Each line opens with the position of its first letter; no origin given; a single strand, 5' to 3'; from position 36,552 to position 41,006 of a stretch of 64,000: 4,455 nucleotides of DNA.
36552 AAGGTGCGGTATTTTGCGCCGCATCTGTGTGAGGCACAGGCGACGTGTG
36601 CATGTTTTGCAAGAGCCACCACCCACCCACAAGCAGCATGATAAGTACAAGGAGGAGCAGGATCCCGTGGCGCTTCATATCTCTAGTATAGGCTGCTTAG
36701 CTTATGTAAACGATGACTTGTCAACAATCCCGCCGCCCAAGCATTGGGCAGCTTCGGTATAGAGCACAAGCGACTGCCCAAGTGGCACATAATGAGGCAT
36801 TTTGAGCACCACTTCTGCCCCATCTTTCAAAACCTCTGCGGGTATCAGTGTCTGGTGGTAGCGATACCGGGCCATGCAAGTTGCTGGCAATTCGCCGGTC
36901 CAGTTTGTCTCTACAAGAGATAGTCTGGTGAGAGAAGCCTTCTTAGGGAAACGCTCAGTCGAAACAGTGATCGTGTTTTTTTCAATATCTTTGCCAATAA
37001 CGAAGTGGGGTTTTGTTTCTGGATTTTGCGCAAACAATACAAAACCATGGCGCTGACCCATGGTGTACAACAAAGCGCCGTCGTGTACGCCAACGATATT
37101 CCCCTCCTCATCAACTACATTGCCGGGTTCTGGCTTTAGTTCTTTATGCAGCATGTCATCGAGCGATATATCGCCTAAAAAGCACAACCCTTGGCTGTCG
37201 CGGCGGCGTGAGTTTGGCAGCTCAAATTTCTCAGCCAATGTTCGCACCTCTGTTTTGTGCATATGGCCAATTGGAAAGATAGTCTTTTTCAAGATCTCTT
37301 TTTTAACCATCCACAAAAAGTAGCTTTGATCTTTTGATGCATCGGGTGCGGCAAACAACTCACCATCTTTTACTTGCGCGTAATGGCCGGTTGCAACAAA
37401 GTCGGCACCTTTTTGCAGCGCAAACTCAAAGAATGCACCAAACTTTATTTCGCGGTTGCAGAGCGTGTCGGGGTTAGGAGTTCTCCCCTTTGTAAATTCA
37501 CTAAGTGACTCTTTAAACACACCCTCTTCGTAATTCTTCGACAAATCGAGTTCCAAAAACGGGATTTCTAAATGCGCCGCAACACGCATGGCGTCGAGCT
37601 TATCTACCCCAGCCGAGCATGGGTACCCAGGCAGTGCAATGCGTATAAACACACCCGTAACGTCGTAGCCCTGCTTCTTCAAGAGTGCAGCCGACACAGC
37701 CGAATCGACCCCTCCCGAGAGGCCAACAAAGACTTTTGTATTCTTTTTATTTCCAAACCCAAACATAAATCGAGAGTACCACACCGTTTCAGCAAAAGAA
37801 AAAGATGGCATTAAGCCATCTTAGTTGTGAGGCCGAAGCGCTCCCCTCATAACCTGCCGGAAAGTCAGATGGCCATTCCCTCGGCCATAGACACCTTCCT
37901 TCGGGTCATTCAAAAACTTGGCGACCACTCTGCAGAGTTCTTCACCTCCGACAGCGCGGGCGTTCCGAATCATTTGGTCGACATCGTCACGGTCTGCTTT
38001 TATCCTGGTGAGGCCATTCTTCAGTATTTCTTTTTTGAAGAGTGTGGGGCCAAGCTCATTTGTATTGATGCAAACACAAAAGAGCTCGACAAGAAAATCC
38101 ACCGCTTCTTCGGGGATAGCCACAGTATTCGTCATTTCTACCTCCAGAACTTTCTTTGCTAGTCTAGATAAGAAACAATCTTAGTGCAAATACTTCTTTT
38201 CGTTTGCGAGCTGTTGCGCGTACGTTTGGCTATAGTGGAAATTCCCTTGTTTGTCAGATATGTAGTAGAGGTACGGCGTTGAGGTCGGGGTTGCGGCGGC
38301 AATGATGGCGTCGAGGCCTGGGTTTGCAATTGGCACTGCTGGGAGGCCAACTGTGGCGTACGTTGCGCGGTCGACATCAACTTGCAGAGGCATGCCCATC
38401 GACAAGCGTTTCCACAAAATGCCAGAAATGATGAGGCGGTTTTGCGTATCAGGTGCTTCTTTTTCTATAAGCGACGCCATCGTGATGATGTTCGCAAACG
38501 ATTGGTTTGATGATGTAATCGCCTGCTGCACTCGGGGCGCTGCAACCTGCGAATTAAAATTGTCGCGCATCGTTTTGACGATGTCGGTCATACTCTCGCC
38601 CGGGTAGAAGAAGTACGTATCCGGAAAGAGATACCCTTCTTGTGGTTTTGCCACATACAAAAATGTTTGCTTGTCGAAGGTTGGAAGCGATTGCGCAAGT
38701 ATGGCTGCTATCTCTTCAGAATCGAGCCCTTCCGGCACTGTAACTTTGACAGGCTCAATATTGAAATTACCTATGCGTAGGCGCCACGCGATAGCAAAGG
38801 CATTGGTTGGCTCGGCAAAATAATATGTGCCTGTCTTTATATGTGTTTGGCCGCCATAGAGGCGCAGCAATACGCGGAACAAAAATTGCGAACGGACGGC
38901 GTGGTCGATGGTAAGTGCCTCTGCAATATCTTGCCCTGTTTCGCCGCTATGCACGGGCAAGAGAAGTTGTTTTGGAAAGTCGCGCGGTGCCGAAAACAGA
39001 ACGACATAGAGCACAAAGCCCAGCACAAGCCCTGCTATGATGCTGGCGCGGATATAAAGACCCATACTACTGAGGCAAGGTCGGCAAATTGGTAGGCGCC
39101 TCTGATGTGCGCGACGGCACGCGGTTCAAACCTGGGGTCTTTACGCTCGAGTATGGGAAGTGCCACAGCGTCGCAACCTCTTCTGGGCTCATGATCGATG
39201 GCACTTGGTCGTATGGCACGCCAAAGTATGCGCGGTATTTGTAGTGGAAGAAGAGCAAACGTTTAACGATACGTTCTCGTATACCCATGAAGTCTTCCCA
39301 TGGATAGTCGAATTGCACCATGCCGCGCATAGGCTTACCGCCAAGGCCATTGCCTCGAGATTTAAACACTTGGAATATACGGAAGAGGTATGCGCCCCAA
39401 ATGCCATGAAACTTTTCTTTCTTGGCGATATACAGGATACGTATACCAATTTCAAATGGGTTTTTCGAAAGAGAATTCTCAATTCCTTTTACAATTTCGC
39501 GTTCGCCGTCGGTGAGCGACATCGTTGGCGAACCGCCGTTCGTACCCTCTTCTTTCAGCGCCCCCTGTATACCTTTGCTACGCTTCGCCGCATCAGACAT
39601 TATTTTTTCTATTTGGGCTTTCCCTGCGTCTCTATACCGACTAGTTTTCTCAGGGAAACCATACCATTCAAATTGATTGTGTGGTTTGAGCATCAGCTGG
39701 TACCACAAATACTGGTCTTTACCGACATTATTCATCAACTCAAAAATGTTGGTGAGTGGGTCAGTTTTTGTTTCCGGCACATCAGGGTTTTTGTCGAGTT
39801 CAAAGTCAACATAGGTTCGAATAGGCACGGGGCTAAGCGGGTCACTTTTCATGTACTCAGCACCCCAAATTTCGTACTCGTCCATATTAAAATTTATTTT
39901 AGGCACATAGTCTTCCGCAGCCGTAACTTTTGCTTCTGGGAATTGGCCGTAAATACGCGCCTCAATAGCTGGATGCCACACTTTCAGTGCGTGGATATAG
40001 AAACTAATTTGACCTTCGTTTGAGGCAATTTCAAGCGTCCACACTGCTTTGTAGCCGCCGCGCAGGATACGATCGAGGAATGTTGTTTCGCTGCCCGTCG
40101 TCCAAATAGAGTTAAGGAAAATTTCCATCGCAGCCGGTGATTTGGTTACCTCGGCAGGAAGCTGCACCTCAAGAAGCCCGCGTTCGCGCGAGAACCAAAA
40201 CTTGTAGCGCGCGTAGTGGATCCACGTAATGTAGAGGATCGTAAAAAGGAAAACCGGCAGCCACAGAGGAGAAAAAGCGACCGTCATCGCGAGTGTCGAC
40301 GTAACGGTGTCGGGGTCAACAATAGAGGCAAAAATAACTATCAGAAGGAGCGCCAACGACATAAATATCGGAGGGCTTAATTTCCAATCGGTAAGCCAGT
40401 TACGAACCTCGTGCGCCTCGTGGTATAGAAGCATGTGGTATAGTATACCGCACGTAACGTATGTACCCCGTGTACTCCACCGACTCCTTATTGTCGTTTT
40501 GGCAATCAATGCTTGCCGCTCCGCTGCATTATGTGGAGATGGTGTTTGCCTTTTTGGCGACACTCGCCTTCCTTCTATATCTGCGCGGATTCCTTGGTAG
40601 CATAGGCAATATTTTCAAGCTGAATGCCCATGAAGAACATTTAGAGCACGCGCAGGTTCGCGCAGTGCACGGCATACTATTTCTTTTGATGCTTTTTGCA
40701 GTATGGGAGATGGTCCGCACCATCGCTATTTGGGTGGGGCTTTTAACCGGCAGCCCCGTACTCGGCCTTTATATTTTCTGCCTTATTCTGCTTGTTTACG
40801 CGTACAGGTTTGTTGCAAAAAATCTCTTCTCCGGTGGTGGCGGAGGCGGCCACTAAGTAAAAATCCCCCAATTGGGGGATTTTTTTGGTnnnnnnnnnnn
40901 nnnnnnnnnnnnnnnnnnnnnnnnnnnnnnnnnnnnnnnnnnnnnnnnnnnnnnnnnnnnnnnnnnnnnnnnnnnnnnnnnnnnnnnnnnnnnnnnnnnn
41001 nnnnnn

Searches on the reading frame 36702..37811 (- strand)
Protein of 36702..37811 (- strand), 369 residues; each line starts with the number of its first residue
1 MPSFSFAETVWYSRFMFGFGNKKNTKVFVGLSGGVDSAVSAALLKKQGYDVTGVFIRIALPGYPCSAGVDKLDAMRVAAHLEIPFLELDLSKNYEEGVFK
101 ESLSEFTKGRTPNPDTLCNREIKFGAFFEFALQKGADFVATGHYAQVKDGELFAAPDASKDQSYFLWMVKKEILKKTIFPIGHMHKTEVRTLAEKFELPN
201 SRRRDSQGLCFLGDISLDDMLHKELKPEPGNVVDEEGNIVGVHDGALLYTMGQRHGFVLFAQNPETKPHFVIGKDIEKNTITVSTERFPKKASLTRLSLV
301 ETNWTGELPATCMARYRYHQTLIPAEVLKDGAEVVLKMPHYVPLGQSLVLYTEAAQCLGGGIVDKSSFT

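Call 14: search_protein_families(library=pfam, proteins=[window:36702-37811:-], max_evalue=0.001)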
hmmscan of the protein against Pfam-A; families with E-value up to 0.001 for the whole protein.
window:36702-37811:- (369 aa): 4 families
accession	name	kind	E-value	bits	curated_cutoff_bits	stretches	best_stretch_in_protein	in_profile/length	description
PF03054.22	tRNA_Me_trans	-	6.8e-65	219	20.6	1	26-213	2-201/202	tRNA methyl transferase HUP domain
PF20259.3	tRNA_Me_trans_M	-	8.8e-17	60.9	27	1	219-284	2-65/66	tRNA methyl transferase PRC-barrel domain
PF02540.23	NAD_synthase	-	3.2e-09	36.7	21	1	23-143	17-129/242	NAD synthase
PF20258.4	tRNA_Me_trans_C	-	6.7e-07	30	20.6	1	298-363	5-77/77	Aminomethyltransferase beta-barrel domain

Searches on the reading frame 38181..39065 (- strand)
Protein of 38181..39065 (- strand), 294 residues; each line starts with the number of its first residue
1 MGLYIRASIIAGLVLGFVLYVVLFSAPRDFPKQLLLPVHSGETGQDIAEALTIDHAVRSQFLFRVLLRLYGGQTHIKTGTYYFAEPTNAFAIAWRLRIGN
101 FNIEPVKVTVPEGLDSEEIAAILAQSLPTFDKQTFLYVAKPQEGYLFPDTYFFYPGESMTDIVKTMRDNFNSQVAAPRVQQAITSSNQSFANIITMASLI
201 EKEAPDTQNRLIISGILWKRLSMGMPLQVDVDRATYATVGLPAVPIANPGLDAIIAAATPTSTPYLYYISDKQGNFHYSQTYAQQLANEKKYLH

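Call 14: search_protein_families(library=pfam, proteins=[window:38181-39065:-], max_evalue=0.001)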
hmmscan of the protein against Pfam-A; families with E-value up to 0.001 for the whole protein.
window:38181-39065:- (294 aa): 1 family
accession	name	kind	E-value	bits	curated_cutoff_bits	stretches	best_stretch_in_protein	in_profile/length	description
PF02618.21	YceG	-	1e-56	192.9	32.4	2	38-230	3-192/275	YceG-like family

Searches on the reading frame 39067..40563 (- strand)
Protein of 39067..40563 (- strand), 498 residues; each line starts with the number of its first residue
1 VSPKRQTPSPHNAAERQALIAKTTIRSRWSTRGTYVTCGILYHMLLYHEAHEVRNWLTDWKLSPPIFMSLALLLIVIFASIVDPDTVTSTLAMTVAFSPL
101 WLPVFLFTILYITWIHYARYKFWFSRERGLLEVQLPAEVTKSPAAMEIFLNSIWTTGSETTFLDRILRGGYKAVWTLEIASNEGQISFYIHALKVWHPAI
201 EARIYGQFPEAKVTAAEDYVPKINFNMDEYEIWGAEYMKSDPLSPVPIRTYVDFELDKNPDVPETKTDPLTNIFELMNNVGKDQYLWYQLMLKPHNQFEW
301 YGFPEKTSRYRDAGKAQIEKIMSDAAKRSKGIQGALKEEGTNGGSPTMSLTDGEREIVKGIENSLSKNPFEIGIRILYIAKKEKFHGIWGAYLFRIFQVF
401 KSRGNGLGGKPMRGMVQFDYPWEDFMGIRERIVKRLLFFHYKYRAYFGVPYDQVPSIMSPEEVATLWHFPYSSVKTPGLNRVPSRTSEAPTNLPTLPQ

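Call 14: search_protein_families(library=pfam, proteins=[window:39067-40563:-], max_evalue=0.001)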
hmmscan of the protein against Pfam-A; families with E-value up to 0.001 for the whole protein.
window:39067-40563:- (498 aa): 0 families

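Call 28: search_protein_families(library=pfam, proteins=[window:39067-40563:-], max_evalue=5)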
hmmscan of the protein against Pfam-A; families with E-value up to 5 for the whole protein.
window:39067-40563:- (498 aa): 0 families

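Call 33: search_protein_families(library=ncbifam, proteins=[window:39067-40563:-], max_evalue=1)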
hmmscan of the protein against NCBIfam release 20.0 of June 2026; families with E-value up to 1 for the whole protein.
window:39067-40563:- (498 aa): 1 family
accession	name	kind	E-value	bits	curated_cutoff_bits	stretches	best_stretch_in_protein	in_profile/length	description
NF000026.1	154989_fosA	exception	0.075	13.2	275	1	23-52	28-56/141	FosA/FosA2 family fosfomycin resistance glutathione transferase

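Call 53: find_homologous_proteins(query=window:39067-40437:-, max_evalue=0.00001)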
Query window:39067-40437:- (456 aa): 349 proteins with E <= 0.00001 among 4236 candidates; the best 120 are listed.
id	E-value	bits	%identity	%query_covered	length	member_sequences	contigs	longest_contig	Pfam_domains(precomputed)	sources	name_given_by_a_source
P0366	0.0e+0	1060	100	100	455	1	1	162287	PF26449.1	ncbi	-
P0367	4.3e-255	865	80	100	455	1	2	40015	PF26449.1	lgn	-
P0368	1.6e-246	836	78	100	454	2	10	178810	-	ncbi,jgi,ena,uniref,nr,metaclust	ncbi:hypothetical protein A2419_02020 [Candidatus Adlerbacteria bacterium RIFOXYC1_FULL_48_26]|unire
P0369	3.2e-239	812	75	100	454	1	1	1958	-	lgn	-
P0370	1.5e-237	807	74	100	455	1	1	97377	-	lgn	-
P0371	2.8e-234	796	73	100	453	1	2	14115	-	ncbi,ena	-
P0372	1.0e-223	761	70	100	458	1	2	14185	-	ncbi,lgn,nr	ncbi:MAG TPA: hypothetical protein VG984_00005 [Candidatus Paceibacterota bacterium]|nr:hypothetical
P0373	3.9e-219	746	68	100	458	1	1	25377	-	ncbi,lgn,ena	-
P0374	9.1e-209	712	65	100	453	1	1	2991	PF26449.1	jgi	jgi:hypothetical protein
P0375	1.8e-203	695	64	100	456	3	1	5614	-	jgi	jgi:hypothetical protein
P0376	5.6e-197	673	63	100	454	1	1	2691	-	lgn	-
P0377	2.0e-196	671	62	100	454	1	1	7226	-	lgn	-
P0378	4.6e-192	657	62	100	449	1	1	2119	-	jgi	jgi:hypothetical protein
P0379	2.0e-188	645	62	100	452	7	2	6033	-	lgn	-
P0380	3.0e-188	644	60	100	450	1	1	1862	PF26449.1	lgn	-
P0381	1.7e-185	635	60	100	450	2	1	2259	PF26449.1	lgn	-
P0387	3.5e-172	591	57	100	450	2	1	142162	PF26449.1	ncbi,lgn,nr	ncbi:MAG: hypothetical protein NT019_03295 [Candidatus Adlerbacteria bacterium]|nr:hypothetical prot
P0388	3.3e-170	585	57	100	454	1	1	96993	PF26449.1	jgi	jgi:hypothetical protein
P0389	2.2e-166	572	54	100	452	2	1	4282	PF26449.1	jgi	jgi:hypothetical protein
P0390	1.9e-156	540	53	99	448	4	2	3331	PF26449.1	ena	-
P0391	1.9e-153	530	53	99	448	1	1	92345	PF26449.1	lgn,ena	-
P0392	2.1e-150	520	51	99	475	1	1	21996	PF26449.1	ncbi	-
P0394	2.2e-149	516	50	99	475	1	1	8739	PF26449.1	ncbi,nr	ncbi:hypothetical protein H7X87_02150 [Acetobacteraceae bacterium]|nr:hypothetical protein [Candidat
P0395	1.1e-148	514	50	99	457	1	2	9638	PF26449.1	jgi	jgi:hypothetical protein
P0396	2.8e-148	513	51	100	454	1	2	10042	PF26449.1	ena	-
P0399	4.1e-147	509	50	100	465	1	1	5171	PF26449.1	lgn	-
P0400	2.8e-144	499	50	98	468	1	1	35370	PF26449.1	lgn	-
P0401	1.8e-143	497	50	99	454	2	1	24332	PF26449.1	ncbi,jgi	jgi:hypothetical protein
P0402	3.6e-142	492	50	97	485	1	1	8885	PF26449.1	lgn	-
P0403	6.5e-142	492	48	97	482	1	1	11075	PF26449.1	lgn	-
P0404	2.1e-141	490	49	97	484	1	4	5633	PF26449.1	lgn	-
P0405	8.4e-141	488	49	100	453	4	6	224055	PF26449.1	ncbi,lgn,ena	-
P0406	9.3e-141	488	47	100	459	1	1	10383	PF26449.1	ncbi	-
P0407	3.7e-140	486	48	100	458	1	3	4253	PF26449.1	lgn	-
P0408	1.3e-139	484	48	97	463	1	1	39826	PF26449.1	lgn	-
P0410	3.2e-139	483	46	100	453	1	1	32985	PF26449.1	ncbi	-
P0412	4.0e-139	482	48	96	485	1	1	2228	PF26449.1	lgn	-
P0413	4.8e-139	482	49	100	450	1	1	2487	PF26449.1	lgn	-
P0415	6.3e-139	482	49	100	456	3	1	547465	PF26449.1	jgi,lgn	jgi:hypothetical protein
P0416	6.4e-139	482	47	99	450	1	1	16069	PF26449.1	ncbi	-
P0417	9.7e-139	481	48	99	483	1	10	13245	PF26449.1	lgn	-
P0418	9.8e-139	481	47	96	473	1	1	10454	PF26449.1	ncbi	-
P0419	1.0e-138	481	48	98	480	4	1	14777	PF26449.1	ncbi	-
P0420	1.5e-138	480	50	96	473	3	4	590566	PF26449.1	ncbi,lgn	-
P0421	1.8e-138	480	48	98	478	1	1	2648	PF26449.1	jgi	jgi:hypothetical protein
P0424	5.6e-138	479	47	99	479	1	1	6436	PF26449.1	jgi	jgi:hypothetical protein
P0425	1.1e-137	478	48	100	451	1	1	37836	PF26449.1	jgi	jgi:hypothetical protein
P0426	2.2e-137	477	49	99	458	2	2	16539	PF26449.1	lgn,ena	-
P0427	2.3e-137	477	47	96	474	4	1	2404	PF26449.1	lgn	-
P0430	4.0e-137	476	48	98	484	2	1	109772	PF26449.1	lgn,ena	-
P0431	5.4e-137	475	47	98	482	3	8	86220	PF26449.1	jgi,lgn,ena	-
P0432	7.1e-137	475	47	99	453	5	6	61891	PF26449.1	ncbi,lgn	-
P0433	1.1e-136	474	47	100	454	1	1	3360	PF26449.1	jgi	jgi:hypothetical protein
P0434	1.1e-136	474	46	99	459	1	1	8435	PF26449.1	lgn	-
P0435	1.4e-136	474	48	100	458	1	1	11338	PF26449.1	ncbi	-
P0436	2.1e-136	473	48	100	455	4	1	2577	PF26449.1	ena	-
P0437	2.3e-136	473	48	99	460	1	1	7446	PF26449.1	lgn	-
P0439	5.8e-136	472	47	97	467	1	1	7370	PF26449.1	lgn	-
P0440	6.7e-136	472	49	94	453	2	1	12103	PF26449.1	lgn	-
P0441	1.1e-135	471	47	99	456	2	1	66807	PF26449.1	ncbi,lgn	-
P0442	1.1e-135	471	47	96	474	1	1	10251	PF26449.1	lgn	-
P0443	1.4e-135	471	49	99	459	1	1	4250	PF26449.1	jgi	-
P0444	1.7e-135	470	49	97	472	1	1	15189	PF26449.1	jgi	-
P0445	1.7e-135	470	47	99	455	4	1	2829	PF26449.1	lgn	-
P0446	1.9e-135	470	48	98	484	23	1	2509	PF26449.1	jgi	-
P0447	2.4e-135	470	45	99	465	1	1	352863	PF26449.1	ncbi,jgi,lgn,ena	jgi:hypothetical protein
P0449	2.7e-135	470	47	99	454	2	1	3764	PF26449.1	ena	-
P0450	3.4e-135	469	47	95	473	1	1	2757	PF26449.1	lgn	-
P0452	4.6e-135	469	47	96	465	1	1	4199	PF26449.1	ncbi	-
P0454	4.8e-135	469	48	98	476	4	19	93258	PF26449.1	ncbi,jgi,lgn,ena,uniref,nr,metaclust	ncbi:hypothetical protein A2852_02510 [Candidatus Adlerbacteria bacterium RIFCSPHIGHO2_01_FULL_54_23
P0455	8.2e-135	468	49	93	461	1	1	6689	PF26449.1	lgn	-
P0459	2.1e-134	467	47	99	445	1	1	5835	PF26449.1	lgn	-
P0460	2.3e-134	467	47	99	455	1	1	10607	PF26449.1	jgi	jgi:hypothetical protein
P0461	2.6e-134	466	48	99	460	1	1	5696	PF26449.1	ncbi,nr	ncbi:MAG: hypothetical protein Q8P58_02910 [Candidatus Adlerbacteria bacterium]|nr:hypothetical prot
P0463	3.1e-134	466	46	96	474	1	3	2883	PF26449.1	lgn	-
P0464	4.1e-134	466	46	99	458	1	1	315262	PF26449.1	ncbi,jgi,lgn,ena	jgi:hypothetical protein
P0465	4.6e-134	466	47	100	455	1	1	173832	PF26449.1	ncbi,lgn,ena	ncbi:MAG: hypothetical protein WCI89_01820 [bacterium]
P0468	5.9e-134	465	50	94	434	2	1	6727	PF26449.1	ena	-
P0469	6.9e-134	465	49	91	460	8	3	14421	PF26449.1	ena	-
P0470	7.0e-134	465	49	93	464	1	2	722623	PF26449.1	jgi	jgi:hypothetical protein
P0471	9.1e-134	465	47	98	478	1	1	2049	PF26449.1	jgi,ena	-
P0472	9.5e-134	465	48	98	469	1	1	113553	PF26449.1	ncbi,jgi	jgi:hypothetical protein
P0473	1.1e-133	464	46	99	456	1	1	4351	PF26449.1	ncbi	-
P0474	1.1e-133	464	48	98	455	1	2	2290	PF26449.1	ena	-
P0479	3.9e-133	463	48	92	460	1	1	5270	PF26449.1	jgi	jgi:hypothetical protein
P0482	2.2e-132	460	46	99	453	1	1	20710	PF26449.1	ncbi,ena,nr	ncbi:MAG: hypothetical protein G01um101456_421 [Parcubacteria group bacterium Gr01-1014_56]|nr:MAG: 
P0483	3.5e-132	460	46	100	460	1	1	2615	PF26449.1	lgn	-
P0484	3.9e-132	459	46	99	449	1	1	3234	PF26449.1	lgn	-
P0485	5.6e-132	459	46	100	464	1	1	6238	PF26449.1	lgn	-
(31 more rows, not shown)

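Call 66: predict_structure(alignment_id=A4)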
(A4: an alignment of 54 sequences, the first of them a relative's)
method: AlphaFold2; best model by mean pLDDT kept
length: 455 residues; sequences in the alignment: 54
mean_pLDDT: 81.9   pTM: 0.77
mean pLDDT of the five models: 81.9, 80.7, 80.3, 79.2, 79.0
residues with pLDDT >= 90: 125; 70-90: 274; 50-70: 39; < 50: 17
segments of 3 or more residues with pLDDT < 50: 443-447, 449-451
pLDDT, mean of each block of 10 residues (from residue 1): 69 81 82 87 80 79 85 80 89 79 90 71 75 92 92 90 89 91 92 89 91 72 78 91 92 75 86 92 83 64 69 91 91 93 82 88 82 75 84 85 55 89 86 78 49 49
secondary structure, 60 per line:
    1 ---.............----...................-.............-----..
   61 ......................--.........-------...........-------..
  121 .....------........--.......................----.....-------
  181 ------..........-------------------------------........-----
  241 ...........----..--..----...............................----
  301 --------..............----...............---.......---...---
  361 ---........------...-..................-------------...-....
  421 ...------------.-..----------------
elements in order: H4-16 H21-39 H41-53 H59-82 E85-93 H101-111 H119-125 E132-139 E142-150 H151-164 E169-173 E187-196 H228-235 E241-251 H266-296 H309-322 E327-338 H345-351 E364-371 H382-399 E413-415 H417-423

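Call 68: fold_search(model_id=the predicted structure, library=pdb)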
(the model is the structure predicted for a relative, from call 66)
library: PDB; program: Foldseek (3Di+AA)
matches with E <= 10: 592; with E <= 0.001: 2
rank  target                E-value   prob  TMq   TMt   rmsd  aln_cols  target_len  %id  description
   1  7o42_E                1.9e-04  1.00  0.34  0.19   8.8       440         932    9  TrwK/VirB4unbound trimer of dimers complex (with Hcp1) from the R388 type IV secretion system determined by cryo-EM. (released 2022-06-22)
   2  7o42_A                3.9e-04  0.99  0.29  0.16  10.2       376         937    8  TrwK/VirB4unbound trimer of dimers complex (with Hcp1) from the R388 type IV secretion system determined by cryo-EM. (released 2022-06-22)
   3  8rtd_V                1.3e-03  0.91  0.27  0.19   9.5       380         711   10  Stalk-Arches-IMC structure from the fully-assembled R388 type IV secretion system determined by cryo-EM. (released 2024-06-19)
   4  7o43_A                1.7e-03  0.97  0.34  0.22   9.8       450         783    8  TrwK/VirB4unbound dimer complex from R388 type IV secretion system determined by cryo-EM. (released 2022-06-22)
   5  8rtd_h                6.1e-03  0.82  0.28  0.28   9.3       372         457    9  Stalk-Arches-IMC structure from the fully-assembled R388 type IV secretion system determined by cryo-EM. (released 2024-06-19)
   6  8rtb_A                2.0e-02  0.63  0.28  0.19   9.6       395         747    8  Extended inner membrane complex (IMC) protomer structure (TrwM/VirB3-TrwK/VirB4-TrwI/VirB6-TrwG/VirB8-TrwE/VirB10) fro (released 2024-06-19)
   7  8rtd_O                2.0e-02  0.63  0.28  0.18   9.6       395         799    8  Stalk-Arches-IMC structure from the fully-assembled R388 type IV secretion system determined by cryo-EM. (released 2024-06-19)
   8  4pzf_B                2.9e-02  0.28  0.20  0.19  14.1       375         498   11  Berberine bridge enzyme G164A variant, a reticuline dehydrogenase (released 2014-04-23)
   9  5d79_A                3.1e-02  0.33  0.21  0.20  12.4       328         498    8  Structure of BBE-like #28 from Arabidopsis thaliana (released 2016-06-22)
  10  5yi6_D                3.1e-02  0.18  0.14  0.21  14.9       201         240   12  CRISPR associated protein Cas6 (released 2018-09-12)
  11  7o43_B                3.5e-02  0.41  0.26  0.17  11.2       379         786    7  TrwK/VirB4unbound dimer complex from R388 type IV secretion system determined by cryo-EM. (released 2022-06-22)
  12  6umm_A                5.6e-02  0.33  0.18  0.26  13.2       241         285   12  A complete structure of the ESX-3 translocon complex (released 2019-10-23)
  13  2y3r_B                7.2e-02  0.30  0.21  0.20  10.2       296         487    8  Structure of the tirandamycin-bound FAD-dependent tirandamycin oxidase TamL in P21 space group (released 2011-06-29)
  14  4dns_B                8.1e-02  0.23  0.20  0.19  11.8       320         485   11  Crystal structure of Bermuda grass isoallergen BG60 provides insight into the various cross-allergenicity of the polle (released 2012-12-05)
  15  6sgw_D                8.6e-02  0.44  0.19  0.31  10.8       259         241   10  Structure of the ESX-3 core complex (released 2019-10-09)
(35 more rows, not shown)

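Call 80: search_protein_families(library=padloc, proteins=[window:39067-40437:-], max_evalue=0.001)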
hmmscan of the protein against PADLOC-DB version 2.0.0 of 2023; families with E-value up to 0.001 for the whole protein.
window:39067-40437:- (456 aa): 0 families

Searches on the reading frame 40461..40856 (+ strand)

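Call 14: search_protein_families(library=pfam, proteins=[window:40461-40856:+], max_evalue=0.001)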
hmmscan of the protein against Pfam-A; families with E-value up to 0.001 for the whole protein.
window:40461-40856:+ (131 aa): 0 families

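Call 33: search_protein_families(library=ncbifam, proteins=[window:40461-40856:+], max_evalue=1)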
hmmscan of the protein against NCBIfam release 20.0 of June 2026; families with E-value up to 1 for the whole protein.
window:40461-40856:+ (131 aa): 2 families
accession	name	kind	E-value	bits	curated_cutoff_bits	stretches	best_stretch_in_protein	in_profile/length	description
TIGR04561.1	membra_charge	hypoth_equivalog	0.044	14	30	1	21-55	13-47/82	TIGR04561 family membrane protein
NF053506.1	Fsx1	equivalog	0.084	11.2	650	1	19-94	527-598/610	fusexin 1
